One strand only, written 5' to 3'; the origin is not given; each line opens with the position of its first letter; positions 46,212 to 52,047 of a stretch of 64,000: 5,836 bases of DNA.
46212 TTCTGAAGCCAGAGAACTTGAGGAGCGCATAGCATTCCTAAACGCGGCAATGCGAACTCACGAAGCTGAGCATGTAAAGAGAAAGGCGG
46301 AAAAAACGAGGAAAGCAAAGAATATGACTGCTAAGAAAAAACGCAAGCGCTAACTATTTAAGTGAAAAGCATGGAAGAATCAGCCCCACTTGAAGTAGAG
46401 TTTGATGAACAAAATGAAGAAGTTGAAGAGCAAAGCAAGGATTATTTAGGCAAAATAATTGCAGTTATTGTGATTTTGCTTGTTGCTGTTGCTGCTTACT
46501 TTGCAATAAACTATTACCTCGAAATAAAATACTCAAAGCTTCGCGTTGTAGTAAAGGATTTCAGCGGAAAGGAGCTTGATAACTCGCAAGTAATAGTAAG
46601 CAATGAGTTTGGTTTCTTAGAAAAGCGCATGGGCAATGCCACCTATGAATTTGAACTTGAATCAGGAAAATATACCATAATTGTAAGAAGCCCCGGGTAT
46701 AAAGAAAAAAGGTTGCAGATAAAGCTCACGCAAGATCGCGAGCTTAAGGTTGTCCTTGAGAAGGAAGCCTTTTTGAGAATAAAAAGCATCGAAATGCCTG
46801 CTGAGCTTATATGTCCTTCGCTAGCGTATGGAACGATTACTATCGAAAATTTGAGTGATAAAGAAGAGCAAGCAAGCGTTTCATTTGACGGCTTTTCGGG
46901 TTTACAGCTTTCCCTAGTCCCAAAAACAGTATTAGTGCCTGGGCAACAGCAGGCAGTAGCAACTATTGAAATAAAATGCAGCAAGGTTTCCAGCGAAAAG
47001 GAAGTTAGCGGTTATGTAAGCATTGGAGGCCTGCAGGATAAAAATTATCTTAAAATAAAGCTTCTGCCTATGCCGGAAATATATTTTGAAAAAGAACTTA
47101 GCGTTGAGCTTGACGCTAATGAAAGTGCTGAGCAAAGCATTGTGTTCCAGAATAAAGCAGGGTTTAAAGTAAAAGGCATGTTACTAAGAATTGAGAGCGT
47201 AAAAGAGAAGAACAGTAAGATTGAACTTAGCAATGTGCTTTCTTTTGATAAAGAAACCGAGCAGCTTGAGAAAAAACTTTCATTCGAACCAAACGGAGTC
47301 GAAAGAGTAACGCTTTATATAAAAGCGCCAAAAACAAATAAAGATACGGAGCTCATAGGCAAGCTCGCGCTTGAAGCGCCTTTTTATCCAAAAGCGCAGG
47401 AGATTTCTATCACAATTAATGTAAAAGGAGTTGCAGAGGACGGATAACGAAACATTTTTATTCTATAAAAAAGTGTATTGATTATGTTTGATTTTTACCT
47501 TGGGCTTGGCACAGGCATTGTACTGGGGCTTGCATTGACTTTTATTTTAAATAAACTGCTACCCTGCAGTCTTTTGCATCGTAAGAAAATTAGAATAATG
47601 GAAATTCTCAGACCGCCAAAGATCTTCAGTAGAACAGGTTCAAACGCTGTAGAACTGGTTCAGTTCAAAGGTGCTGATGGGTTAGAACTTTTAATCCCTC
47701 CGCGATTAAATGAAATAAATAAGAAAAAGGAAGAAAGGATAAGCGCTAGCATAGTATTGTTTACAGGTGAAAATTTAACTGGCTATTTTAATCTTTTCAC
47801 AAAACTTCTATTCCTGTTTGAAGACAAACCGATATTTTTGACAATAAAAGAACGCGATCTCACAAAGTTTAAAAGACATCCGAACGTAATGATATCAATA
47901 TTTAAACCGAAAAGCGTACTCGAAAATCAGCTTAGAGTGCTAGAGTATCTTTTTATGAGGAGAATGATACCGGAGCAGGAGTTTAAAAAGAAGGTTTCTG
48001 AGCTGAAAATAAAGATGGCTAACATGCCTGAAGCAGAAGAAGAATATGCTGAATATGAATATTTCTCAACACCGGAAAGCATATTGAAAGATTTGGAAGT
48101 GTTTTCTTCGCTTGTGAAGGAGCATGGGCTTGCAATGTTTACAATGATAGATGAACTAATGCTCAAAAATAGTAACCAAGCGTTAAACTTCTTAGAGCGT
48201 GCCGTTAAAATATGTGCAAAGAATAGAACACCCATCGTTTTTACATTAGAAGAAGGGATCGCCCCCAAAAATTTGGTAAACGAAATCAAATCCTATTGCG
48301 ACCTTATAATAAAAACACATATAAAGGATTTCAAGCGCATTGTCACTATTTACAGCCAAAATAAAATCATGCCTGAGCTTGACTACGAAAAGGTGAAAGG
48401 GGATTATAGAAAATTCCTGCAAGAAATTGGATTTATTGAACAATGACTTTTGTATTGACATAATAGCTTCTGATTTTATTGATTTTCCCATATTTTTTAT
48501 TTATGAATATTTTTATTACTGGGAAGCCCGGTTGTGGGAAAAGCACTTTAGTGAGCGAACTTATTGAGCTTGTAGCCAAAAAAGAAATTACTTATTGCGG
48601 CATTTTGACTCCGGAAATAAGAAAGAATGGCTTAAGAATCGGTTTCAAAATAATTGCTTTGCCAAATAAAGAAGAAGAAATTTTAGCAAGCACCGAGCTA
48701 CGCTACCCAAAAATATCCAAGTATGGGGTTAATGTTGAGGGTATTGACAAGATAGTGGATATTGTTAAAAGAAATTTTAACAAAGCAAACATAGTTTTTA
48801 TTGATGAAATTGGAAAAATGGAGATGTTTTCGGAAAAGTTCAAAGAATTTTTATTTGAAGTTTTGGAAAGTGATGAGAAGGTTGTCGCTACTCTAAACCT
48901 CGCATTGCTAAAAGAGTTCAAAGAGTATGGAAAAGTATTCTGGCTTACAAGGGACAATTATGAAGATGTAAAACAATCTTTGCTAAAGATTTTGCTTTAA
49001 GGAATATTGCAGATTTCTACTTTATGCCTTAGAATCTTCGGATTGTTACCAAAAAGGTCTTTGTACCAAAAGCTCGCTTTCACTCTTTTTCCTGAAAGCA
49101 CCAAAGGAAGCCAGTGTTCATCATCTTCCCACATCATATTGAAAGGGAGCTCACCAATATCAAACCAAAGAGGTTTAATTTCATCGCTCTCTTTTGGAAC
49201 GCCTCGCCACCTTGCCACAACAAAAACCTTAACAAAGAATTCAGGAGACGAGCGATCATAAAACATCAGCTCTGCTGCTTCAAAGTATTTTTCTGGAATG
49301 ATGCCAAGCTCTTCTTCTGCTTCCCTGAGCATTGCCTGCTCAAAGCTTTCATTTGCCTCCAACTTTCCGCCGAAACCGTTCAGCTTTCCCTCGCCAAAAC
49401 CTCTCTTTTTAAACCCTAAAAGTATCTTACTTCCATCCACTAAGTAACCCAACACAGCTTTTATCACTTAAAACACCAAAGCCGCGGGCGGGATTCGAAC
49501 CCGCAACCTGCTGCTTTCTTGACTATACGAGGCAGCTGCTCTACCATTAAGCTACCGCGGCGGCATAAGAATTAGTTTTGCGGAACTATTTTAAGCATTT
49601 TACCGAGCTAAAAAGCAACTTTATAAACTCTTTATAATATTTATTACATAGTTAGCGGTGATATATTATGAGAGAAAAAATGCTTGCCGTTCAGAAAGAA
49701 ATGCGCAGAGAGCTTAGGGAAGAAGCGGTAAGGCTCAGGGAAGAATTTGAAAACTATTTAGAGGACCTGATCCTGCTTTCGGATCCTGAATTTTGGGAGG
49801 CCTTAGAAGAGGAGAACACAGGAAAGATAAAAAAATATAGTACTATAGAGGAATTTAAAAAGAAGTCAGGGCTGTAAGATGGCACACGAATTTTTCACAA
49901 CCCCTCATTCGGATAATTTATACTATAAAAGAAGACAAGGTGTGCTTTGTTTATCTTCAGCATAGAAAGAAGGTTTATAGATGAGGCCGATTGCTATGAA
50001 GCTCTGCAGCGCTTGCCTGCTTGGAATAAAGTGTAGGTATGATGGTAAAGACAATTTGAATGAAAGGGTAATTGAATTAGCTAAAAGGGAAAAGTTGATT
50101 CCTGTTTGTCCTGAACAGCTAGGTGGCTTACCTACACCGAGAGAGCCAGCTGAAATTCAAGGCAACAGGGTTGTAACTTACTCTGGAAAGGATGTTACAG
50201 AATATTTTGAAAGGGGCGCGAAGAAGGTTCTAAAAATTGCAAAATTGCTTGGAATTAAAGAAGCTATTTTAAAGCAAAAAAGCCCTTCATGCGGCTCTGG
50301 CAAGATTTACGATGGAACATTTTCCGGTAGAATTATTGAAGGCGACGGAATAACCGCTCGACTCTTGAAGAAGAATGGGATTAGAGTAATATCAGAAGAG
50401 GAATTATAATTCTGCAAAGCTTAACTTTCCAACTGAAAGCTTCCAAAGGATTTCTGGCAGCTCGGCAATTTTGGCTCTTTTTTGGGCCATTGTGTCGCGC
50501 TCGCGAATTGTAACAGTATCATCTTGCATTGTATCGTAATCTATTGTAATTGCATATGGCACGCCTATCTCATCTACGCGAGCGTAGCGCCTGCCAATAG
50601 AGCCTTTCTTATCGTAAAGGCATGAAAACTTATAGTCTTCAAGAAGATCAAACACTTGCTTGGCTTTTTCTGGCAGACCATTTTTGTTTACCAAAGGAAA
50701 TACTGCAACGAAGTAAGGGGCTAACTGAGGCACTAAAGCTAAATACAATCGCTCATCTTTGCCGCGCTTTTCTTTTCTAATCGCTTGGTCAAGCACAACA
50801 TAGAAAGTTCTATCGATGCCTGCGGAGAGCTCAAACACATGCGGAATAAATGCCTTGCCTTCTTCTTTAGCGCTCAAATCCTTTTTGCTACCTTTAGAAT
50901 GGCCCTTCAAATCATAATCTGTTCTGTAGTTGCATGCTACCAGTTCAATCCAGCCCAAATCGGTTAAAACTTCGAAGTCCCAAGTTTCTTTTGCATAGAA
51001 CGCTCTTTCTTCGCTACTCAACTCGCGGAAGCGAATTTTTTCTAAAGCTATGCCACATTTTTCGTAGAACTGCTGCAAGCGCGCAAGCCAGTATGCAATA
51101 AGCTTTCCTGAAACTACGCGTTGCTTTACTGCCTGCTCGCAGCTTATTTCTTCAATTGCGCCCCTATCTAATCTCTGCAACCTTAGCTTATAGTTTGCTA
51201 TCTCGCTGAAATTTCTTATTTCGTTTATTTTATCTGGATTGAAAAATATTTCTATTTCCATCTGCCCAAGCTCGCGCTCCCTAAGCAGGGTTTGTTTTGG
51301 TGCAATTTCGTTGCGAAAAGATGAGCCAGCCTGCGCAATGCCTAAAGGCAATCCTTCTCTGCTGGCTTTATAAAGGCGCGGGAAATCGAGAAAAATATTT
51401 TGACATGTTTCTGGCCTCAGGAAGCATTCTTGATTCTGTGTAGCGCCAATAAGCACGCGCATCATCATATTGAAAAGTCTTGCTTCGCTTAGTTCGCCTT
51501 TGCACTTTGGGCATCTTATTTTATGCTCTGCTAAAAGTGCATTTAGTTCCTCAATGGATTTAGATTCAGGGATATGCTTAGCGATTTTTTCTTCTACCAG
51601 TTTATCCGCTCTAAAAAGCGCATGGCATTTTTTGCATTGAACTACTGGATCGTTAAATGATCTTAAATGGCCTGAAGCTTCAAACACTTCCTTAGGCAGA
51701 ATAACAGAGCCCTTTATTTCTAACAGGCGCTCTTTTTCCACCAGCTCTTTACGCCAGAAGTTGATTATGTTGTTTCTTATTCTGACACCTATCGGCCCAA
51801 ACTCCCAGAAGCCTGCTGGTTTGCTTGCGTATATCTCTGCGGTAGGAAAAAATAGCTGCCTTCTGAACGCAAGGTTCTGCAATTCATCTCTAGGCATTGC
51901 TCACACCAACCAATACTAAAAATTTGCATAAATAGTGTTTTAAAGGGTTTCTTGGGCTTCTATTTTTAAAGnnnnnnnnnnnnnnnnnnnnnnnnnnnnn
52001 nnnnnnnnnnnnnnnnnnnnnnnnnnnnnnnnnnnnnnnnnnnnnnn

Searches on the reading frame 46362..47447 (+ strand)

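Call 75: search_protein_families(library=pfam, proteins=[window:46362-47447:+], max_evalue=0.0001)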
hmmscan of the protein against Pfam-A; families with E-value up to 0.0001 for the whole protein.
window:46362-47447:+ (361 aa): 2 families
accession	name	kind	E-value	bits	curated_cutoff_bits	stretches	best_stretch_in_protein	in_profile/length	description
PF08308.17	PEGA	-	4e-05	23.9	20.8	0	88-133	20-68/71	PEGA domain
PF13715.12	CarbopepD_reg_2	-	8.1e-05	23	32.2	0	94-135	35-79/88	CarboxypepD_reg-like domain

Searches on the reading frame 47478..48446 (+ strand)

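Call 63: search_protein_families(library=pfam, proteins=[window:47478-48446:+], max_evalue=0.0001)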
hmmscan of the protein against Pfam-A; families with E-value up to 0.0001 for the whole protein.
window:47478-48446:+ (322 aa): 0 families

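Call 76: search_protein_families(library=ncbifam, proteins=[window:47478-48446:+], max_evalue=1)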
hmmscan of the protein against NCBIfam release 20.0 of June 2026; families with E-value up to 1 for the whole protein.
window:47478-48446:+ (322 aa): 3 families
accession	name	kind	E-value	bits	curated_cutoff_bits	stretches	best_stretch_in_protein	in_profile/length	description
NF004723.0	PRK06067.1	subfamily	0.00032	20.3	194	1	206-297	118-212/243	flagellar accessory protein FlaH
NF052589.1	ArlH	equivalog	0.015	15.1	215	1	223-285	123-187/229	archaellum protein ArlH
TIGR02383.1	Hfq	equivalog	0.076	12.9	61.7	1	80-113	8-41/61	RNA chaperone Hfq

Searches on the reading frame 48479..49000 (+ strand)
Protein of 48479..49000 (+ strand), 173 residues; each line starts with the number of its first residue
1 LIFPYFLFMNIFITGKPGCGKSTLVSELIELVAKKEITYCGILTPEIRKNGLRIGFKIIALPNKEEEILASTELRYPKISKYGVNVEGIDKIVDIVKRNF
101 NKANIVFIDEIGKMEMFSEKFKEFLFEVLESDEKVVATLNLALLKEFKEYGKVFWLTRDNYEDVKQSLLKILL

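Call 22: search_protein_families(library=pfam, proteins=[window:48479-49000:+], max_evalue=0.001)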
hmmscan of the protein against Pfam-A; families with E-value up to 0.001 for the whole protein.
window:48479-49000:+ (173 aa): 13 families
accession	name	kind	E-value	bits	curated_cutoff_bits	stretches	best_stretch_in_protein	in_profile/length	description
PF03266.21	NTPase_1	-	1.1e-45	155.9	23.9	1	10-168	1-167/168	NTPase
PF13173.12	AAA_14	-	3e-06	27.7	27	1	11-127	5-87/129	AAA domain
PF00004.35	AAA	-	3.7e-06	27.8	21.2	1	12-133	2-96/131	ATPase family associated with various cellular activities (AAA)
PF07728.20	AAA_5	-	1.4e-05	25.6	22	1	10-115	1-79/139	AAA domain (dynein-related subfamily)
PF13238.12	AAA_18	-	6.5e-05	23.8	29.4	1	11-59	1-44/128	AAA domain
PF01637.24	ATPase_2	-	9.1e-05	22.8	33.2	1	11-133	23-143/225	ATPase domain predominantly from Archaea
PF01443.25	Viral_helicase1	-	0.00015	22.1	21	1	11-115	1-72/228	Viral superfamily 1 RNA helicase core domain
PF24883.2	NPHP3_N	-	0.00034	21.3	24.8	0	12-36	26-50/164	Nephrocystin 3, N-terminal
PF09848.15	SLFN-g3_helicase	-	0.00037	20.3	24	1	11-131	4-113/354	Schlafen group 3, DNA/RNA helicase domain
PF13401.12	AAA_22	-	0.00046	21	27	1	11-120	8-99/130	AAA domain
PF13245.12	AAA_19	-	0.00069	20.2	25.1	0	10-118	13-106/134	AAA domain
PF20720.3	nSTAND3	-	0.00093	19.4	27.2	0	11-47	20-46/155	Novel STAND NTPase 3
PF00910.28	RNA_helicase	-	0.00095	20.1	21.5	0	11-35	1-25/105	RNA helicase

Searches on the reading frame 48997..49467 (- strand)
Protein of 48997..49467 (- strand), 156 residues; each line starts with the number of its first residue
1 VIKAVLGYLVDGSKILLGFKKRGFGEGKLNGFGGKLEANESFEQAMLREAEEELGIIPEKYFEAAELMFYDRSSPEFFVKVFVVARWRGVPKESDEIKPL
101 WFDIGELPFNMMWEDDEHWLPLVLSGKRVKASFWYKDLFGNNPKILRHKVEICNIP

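Call 22: search_protein_families(library=pfam, proteins=[window:48997-49467:-], max_evalue=0.001)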
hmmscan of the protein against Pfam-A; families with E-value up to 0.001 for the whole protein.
window:48997-49467:- (156 aa): 1 family
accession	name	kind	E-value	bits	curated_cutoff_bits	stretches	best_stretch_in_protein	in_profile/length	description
PF00293.34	NUDIX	-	2.8e-13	50.5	21.1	1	4-122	5-133/134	NUDIX domain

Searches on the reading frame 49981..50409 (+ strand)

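Call 22: search_protein_families(library=pfam, proteins=[window:49981-50409:+], max_evalue=0.001)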
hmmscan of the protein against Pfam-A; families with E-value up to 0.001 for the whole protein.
window:49981-50409:+ (142 aa): 1 family
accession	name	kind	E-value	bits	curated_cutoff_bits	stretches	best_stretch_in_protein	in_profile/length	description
PF04463.17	2-thiour_desulf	-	9.2e-49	165.5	34.7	1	9-141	3-141/141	2-thiouracil desulfurase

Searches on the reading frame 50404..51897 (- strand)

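Call 75: search_protein_families(library=pfam, proteins=[window:50404-51897:-], max_evalue=0.0001)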
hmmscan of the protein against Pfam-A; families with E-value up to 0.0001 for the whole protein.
window:50404-51897:- (497 aa): 2 families
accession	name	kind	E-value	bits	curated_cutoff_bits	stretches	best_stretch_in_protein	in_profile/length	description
PF03129.25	HGTP_anticodon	-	1.2e-19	70.6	21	1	397-484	2-91/94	Anticodon binding domain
PF00587.30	tRNA-synt_2b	-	1.4e-10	41.9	29.3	1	155-371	8-178/179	tRNA synthetase class II core domain (G, H, P, S and T)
